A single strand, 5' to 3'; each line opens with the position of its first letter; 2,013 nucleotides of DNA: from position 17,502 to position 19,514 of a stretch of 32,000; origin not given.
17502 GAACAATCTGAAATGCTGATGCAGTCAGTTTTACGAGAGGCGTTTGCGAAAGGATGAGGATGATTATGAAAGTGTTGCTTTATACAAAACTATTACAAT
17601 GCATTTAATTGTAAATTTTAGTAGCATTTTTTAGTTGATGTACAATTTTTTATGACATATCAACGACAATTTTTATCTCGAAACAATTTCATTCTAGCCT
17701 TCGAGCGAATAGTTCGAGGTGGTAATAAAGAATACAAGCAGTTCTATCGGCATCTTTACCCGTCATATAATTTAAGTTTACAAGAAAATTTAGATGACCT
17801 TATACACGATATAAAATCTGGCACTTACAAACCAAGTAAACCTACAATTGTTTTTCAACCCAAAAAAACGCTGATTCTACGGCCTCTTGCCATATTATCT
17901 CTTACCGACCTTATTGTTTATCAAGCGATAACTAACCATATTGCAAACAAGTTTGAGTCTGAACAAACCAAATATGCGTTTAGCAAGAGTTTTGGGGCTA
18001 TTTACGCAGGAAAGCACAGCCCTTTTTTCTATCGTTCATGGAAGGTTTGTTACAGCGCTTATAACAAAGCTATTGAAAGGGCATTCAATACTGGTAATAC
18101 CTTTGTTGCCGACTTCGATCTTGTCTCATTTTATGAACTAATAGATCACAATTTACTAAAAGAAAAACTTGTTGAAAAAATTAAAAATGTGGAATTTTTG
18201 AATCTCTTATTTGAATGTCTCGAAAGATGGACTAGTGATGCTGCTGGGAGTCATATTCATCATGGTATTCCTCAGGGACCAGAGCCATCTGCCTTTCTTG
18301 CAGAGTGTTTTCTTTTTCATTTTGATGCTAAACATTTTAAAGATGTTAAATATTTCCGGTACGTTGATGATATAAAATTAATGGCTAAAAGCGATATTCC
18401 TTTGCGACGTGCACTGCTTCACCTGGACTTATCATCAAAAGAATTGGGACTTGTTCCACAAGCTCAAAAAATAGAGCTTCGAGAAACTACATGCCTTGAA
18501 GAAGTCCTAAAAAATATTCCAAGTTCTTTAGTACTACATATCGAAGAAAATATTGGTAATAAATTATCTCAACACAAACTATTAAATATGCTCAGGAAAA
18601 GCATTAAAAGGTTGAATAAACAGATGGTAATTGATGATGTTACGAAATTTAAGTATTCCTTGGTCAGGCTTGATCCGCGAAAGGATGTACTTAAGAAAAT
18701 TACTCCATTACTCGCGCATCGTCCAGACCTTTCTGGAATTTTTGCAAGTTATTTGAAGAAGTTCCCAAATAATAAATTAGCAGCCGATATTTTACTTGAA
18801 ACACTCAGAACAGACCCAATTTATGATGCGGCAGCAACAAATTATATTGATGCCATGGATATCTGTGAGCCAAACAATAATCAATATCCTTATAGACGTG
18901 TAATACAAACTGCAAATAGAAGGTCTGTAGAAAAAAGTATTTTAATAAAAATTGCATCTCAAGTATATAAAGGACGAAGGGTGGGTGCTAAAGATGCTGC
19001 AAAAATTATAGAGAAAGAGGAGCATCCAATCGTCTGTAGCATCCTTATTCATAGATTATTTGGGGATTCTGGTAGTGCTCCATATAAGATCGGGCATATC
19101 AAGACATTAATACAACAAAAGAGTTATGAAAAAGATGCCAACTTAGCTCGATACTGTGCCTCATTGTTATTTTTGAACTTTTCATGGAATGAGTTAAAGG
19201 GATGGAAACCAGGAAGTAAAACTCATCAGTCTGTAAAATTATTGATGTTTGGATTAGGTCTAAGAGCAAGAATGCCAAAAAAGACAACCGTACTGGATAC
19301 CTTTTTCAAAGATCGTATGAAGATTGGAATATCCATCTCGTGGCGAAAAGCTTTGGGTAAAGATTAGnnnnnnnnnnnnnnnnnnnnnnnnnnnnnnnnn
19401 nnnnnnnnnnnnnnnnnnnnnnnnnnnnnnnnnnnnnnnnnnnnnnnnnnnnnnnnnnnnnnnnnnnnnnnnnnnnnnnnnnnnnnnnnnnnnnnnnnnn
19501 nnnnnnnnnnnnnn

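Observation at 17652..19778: AbiA-like defence reverse transcriptase whose HEPN-like tail is cut off by a single in-frame TAG, parked directly behind hsdS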

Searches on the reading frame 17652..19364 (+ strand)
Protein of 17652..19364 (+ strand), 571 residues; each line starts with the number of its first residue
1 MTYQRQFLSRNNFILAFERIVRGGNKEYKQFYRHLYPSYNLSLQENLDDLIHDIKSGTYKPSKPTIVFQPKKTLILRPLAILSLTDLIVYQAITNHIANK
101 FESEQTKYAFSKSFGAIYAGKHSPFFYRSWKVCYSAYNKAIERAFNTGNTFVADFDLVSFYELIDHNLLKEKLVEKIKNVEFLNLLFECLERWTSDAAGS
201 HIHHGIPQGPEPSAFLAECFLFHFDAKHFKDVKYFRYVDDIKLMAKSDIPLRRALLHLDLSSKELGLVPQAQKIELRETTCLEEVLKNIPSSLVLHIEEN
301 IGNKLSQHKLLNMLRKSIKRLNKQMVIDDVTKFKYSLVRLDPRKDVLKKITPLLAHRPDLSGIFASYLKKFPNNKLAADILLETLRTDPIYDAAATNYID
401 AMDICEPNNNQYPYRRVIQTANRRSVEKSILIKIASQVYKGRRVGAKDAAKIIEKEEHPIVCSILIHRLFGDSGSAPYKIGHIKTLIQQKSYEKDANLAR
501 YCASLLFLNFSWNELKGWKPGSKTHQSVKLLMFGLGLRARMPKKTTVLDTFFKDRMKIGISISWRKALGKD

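Call 4: search_protein_families(library=padloc, proteins=[window:17652-19364:+], max_evalue=1)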
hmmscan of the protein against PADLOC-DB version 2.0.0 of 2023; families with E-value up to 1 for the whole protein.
window:17652-19364:+ (571 aa): 50 families (the best 25 are shown)
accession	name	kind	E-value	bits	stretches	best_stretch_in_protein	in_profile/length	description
PDLC03756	RT_UG19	-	3.9e-122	407.2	1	5-503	4-487/562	DRT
PDLC03759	RT_UG21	-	4.7e-48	162.2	1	9-439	3-435/503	DRT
PDLC03771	RT_UG32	-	1.3e-35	121.1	1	67-387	85-390/521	DRT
PDLC03761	RT_UG23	-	2e-35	120.3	1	48-377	41-357/489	DRT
PDLC03749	RT_UG13a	-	2.2e-33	114.1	1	33-427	42-445/589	DRT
PDLC03758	RT_UG20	-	1.5e-30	104.8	2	34-267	34-258/511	DRT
PDLC01136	RT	-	3.7e-28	96.7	1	35-270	30-240/263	RT (reverse transcriptase)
PDLC03760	RT_UG22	-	3.9e-28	96.7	1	53-289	48-252/476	DRT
PDLC03785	RT_UG9_large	-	6.2e-28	95.5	1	49-317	279-531/772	DRT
PDLC03786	RT_UG9_small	-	2.9e-25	87.1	1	43-323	43-322/541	DRT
PDLC03750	RT_UG13b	-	4.9e-25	86.5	1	40-342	30-349/430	DRT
PDLC03783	Drt8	-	1e-21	75.9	1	45-298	37-281/493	DRT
PDLC03754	RT_UG17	-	2.2e-20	70.9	1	146-275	123-255/429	DRT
PDLC03773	RT_UG34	-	2.4e-20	70.9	1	55-287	59-298/512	DRT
PDLC03772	RT_UG33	-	3.3e-18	63.9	1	65-321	57-302/490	DRT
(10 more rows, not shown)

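Call 5: search_protein_families(library=pfam, proteins=[window:17652-19364:+], max_evalue=1)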
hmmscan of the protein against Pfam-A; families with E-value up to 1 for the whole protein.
window:17652-19364:+ (571 aa): 3 families
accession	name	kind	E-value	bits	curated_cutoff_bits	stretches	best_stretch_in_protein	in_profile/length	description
PF00078.32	RVT_1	-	9e-10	39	29.6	1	145-277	63-192/205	Reverse transcriptase (RNA-dependent DNA polymerase)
PF03961.19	FapA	-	0.013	15.6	31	1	234-325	78-172/272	Flagellar Assembly Protein A beta solenoid domain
PF03914.23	CBF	-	0.14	12.5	22.1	0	22-79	13-51/165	CBF/Mak21 family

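Call 8: search_protein_families(library=ncbifam, proteins=[window:17652-19364:+], max_evalue=1)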
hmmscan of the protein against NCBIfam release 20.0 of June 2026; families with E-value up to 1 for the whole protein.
window:17652-19364:+ (571 aa): 5 families
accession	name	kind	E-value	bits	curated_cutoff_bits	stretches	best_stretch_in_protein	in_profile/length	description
TIGR04416.1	group_II_RT_mat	equivalog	3.1e-24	85.7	300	1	38-280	27-255/353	group II intron reverse transcriptase/maturase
NF041747.1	Drt3a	equivalog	3.1e-12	46.5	200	1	149-249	110-210/412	antiviral reverse transcriptase Drt3a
NF041746.1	Drt2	equivalog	1e-10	41.4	390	2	203-279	221-301/416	antiviral reverse transcriptase Drt2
NF041749.1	Drt4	equivalog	3.1e-05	23.2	450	1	90-370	79-367/489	antiviral reverse transcriptase Drt4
NF038233.2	retron_St85_RT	exception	7.1e-05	22.2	235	1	147-253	86-190/289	retron St85 family RNA-directed DNA polymerase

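Call 14: find_encoding_contigs(protein=window:17652-19364:+, flank=10000, max_places=4)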
Protein window:17652-19364:+ (571 aa): 23 contigs read that carry it; 4 places shown.
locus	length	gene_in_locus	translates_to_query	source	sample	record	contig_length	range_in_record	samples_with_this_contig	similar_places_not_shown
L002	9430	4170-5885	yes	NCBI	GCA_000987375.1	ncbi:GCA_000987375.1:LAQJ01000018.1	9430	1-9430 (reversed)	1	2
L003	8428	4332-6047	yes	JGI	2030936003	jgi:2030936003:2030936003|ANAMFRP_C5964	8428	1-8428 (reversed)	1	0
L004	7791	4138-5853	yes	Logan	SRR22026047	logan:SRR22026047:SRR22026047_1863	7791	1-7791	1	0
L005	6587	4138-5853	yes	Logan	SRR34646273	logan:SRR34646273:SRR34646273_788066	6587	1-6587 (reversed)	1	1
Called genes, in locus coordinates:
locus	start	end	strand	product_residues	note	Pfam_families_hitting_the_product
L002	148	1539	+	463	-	PF02384:N6_Mtase, PF07669:Eco57I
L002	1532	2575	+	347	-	PF13310:Virulence_RhuM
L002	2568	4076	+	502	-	PF01420:Methylase_S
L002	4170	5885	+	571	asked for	PF00078:RVT_1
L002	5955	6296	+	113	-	-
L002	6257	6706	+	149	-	-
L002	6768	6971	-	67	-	-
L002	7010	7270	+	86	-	-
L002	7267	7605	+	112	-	PF02452:PemK_toxin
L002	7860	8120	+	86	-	-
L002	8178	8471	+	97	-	PF18765:Polbeta, PF01909:NTP_transf_2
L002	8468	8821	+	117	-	PF01934:HepT-like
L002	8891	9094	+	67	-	PF15919:HicB_lk_antitox, PF21748:UPF0150 (weak)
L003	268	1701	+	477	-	PF12161:HsdM_N (weak), PF02384:N6_Mtase, PF07669:Eco57I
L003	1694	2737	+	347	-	PF13310:Virulence_RhuM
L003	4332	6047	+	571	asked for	PF00078:RVT_1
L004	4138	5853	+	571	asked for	PF00078:RVT_1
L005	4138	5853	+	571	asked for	PF00078:RVT_1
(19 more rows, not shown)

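Call 88: list_cluster_members(proteins=[window:17652-19364:+, P0001, P0121, P0096])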
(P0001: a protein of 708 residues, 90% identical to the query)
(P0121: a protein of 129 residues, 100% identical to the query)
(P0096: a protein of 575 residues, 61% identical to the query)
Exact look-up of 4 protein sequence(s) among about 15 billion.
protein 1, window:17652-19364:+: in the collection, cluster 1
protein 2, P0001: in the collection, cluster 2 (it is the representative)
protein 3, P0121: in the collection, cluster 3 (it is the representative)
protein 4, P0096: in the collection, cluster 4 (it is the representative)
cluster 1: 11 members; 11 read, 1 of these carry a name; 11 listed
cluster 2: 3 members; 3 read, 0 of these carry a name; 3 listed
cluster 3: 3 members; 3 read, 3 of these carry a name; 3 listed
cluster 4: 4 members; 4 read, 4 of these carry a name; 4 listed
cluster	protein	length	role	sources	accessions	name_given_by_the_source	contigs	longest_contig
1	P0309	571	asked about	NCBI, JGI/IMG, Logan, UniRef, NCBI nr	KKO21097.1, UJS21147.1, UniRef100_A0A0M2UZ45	MAG: RNA-directed DNA polymerase [Candidatus Brocadia sp.] | Reverse transcriptase (RNA-dependent DNA polymerase). | Reverse transcriptase domain-containing protein n=1 Tax=Candidatus Brocadia fulgida ...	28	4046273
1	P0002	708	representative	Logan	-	-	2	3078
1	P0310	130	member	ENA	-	-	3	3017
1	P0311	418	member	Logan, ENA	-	-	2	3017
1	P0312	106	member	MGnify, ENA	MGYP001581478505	-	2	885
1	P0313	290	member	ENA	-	-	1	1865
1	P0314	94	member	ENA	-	-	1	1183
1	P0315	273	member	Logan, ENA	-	-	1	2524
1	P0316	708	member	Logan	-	-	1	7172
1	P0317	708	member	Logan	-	-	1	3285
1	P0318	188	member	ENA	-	-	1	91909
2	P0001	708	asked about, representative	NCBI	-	-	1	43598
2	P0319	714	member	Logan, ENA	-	-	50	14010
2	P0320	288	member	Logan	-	-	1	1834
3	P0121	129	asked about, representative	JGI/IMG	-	hypothetical protein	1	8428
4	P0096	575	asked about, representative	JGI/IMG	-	hypothetical protein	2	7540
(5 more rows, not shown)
